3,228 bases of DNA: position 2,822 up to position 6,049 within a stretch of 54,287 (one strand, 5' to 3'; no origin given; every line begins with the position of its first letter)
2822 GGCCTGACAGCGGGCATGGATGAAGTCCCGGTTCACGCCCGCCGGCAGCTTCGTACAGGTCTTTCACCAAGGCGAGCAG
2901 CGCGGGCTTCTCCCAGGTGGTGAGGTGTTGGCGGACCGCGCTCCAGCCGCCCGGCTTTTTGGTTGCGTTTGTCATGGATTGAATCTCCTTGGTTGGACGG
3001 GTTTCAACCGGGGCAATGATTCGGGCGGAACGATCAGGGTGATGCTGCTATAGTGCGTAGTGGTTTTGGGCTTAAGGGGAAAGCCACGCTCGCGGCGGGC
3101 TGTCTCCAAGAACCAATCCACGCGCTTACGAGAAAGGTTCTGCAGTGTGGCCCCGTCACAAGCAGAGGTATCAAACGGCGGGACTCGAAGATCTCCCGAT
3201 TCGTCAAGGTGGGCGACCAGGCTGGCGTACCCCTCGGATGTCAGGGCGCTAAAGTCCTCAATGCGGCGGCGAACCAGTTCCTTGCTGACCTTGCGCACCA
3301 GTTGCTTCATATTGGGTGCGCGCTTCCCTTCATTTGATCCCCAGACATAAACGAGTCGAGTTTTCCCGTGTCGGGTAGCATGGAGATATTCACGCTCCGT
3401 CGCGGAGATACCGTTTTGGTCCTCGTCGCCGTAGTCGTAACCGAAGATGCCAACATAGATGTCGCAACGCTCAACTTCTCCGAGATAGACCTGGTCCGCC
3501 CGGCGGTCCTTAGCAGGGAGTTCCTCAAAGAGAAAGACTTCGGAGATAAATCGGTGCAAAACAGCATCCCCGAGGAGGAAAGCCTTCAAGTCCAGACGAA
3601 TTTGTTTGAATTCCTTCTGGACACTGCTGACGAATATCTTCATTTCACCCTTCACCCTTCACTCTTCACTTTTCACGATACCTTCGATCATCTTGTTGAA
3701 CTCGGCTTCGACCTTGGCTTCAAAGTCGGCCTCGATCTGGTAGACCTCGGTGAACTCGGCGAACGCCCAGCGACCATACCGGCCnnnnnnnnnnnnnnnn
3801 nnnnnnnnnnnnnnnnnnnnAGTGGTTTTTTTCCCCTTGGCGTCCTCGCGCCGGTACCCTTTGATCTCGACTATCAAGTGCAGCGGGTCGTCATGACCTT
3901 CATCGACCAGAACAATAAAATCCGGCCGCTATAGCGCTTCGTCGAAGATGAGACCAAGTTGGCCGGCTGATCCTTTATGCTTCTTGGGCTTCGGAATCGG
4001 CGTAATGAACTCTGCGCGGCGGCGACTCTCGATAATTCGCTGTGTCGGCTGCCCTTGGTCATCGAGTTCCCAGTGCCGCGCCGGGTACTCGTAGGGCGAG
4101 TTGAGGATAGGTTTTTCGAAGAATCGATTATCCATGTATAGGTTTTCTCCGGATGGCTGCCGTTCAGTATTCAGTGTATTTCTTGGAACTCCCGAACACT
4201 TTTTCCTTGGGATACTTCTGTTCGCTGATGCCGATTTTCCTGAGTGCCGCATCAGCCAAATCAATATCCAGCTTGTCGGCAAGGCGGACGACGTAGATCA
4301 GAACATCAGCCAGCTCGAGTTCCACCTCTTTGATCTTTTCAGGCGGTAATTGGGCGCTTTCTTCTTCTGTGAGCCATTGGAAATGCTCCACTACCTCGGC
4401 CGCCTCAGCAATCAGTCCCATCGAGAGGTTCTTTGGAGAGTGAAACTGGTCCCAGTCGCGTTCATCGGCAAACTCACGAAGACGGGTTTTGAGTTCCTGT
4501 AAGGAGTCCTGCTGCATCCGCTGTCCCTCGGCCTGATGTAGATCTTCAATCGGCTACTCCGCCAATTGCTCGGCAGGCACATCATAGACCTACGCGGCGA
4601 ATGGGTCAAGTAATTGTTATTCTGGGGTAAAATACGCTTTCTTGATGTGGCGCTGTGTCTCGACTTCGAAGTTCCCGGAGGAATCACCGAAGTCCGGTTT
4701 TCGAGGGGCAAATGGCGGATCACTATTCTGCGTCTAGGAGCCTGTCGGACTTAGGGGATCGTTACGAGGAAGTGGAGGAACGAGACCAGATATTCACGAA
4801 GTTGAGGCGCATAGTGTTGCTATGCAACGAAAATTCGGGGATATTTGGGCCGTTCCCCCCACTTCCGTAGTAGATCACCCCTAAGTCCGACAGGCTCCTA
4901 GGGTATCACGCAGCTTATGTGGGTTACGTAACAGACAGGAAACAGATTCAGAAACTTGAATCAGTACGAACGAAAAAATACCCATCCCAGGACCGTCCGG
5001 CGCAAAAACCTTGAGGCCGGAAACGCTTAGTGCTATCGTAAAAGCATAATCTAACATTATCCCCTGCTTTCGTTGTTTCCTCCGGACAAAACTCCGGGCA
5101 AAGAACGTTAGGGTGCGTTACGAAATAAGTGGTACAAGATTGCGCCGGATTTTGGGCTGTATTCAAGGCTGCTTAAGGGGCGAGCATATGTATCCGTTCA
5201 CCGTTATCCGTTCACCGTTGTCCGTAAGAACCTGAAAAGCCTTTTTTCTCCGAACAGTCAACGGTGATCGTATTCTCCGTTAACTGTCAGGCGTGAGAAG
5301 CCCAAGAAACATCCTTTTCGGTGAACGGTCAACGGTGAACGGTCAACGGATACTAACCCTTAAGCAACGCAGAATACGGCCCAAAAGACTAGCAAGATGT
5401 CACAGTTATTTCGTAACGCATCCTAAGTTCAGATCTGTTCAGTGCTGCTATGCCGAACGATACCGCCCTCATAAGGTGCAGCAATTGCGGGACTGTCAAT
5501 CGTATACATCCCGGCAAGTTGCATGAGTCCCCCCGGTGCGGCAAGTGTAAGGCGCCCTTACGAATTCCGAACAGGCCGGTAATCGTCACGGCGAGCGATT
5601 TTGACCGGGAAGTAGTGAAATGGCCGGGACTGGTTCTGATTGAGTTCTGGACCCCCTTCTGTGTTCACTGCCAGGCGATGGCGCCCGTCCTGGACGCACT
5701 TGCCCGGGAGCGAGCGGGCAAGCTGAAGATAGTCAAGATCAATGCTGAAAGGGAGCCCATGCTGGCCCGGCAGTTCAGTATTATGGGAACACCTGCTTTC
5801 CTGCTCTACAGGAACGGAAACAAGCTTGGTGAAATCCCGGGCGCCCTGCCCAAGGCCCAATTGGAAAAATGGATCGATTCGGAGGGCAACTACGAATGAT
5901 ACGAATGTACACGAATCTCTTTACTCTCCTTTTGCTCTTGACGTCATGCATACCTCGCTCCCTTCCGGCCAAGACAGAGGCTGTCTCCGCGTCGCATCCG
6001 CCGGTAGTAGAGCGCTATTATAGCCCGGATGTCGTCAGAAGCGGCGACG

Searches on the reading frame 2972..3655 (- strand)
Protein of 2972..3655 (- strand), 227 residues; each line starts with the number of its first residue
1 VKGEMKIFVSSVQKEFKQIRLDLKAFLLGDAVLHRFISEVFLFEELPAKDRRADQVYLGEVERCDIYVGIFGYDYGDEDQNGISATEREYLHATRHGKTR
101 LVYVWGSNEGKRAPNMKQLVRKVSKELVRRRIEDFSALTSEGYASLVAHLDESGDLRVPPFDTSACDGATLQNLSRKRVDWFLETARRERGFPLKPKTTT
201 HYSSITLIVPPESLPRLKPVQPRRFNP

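Call 39: search_protein_families(library=pfam, proteins=[window:2972-3655:-], max_evalue=0.00001)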
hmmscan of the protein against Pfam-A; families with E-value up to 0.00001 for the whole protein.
window:2972-3655:- (227 aa): 1 family
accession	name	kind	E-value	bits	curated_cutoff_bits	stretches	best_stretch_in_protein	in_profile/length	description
PF13271.11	DUF4062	-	2.1e-20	73.1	24.7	1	6-93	1-82/82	Domain of unknown function (DUF4062)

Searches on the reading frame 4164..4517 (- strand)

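Call 39: search_protein_families(library=pfam, proteins=[window:4164-4517:-], max_evalue=0.00001)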
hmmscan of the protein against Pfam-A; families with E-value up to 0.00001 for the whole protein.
window:4164-4517:- (117 aa): 1 family
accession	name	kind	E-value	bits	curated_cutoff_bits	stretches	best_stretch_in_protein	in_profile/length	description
PF12643.12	MazG-like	-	1.9e-11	44.5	27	1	38-116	6-84/85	MazG-like family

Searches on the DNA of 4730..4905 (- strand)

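Call 48: search_dna_similar(query=window:4730-4905:-, collection=plasmids, mode=distant, max_evalue=0.001, max_rows=30)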
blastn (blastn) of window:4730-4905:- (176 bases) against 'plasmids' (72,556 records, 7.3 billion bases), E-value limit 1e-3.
No match.

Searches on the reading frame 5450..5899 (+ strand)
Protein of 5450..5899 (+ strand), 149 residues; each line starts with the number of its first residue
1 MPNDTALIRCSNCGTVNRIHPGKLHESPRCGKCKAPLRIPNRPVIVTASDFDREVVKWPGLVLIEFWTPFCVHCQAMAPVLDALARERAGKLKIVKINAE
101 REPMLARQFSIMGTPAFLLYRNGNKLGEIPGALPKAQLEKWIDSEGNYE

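Call 39: search_protein_families(library=pfam, proteins=[window:5450-5899:+], max_evalue=0.00001)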
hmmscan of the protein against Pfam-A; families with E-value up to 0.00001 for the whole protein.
window:5450-5899:+ (149 aa): 3 families
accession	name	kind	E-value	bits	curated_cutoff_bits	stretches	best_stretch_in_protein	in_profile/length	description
PF00085.26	Thioredoxin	-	6.5e-26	90.8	23.5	1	44-143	3-102/103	Thioredoxin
PF13098.12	Thioredoxin_2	-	5.4e-08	33.6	27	1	62-142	8-104/104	Thioredoxin-like domain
PF21352.3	Zn_ribbon_Thio2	-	1.1e-07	32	27.1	1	10-35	2-27/27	Thioredoxin 2, N-terminal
